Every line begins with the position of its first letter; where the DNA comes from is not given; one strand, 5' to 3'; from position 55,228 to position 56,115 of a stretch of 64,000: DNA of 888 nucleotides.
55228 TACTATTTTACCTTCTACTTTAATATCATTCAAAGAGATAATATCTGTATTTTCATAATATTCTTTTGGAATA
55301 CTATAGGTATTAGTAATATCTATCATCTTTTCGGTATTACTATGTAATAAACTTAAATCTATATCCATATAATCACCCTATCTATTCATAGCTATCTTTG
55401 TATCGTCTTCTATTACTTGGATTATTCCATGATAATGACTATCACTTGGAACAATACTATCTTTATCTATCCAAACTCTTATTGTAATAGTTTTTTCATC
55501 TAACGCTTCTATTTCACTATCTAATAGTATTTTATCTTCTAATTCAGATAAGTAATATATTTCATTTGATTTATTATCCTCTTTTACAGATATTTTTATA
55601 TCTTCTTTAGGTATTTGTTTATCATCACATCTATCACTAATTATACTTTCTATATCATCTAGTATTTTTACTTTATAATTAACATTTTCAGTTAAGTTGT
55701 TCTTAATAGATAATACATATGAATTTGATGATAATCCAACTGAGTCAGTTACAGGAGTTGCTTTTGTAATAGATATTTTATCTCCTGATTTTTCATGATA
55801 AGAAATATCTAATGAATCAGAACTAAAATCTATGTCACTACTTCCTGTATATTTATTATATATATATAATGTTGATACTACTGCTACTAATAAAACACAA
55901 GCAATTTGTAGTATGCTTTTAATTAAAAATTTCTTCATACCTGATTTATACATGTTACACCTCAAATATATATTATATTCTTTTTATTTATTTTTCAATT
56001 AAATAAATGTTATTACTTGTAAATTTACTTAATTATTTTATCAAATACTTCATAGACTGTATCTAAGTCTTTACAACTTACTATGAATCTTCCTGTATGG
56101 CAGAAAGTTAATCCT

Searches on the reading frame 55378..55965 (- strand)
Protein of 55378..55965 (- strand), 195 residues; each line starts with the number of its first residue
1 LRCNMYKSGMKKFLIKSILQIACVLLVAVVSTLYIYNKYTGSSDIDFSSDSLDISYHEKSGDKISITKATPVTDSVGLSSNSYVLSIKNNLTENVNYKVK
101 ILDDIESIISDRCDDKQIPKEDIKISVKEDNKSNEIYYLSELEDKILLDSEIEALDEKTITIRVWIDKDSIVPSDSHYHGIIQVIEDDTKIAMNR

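Call 3: search_protein_families(library=pfam, proteins=[window:55378-55965:-], max_evalue=1)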
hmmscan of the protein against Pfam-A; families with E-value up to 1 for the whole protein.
window:55378-55965:- (195 aa): 3 families
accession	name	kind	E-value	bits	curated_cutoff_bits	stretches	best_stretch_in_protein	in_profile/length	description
PF11614.14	FixG_C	-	0.068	13.8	25.6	1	70-134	22-78/119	IG-like fold at C-terminal of FixG, putative oxidoreductase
PF12971.12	NAGLU_N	-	0.12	12.7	28.3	0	19-54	41-76/82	Alpha-N-acetylglucosaminidase (NAGLU) N-terminal domain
PF12970.12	DUF3858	-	0.48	11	27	1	80-150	24-94/116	Domain of Unknown Function with PDB structure (DUF3858)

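Call 4: search_protein_families(library=ncbifam, proteins=[window:55378-55965:-], max_evalue=1)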
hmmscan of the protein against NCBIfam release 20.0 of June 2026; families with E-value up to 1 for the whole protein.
window:55378-55965:- (195 aa): 0 families
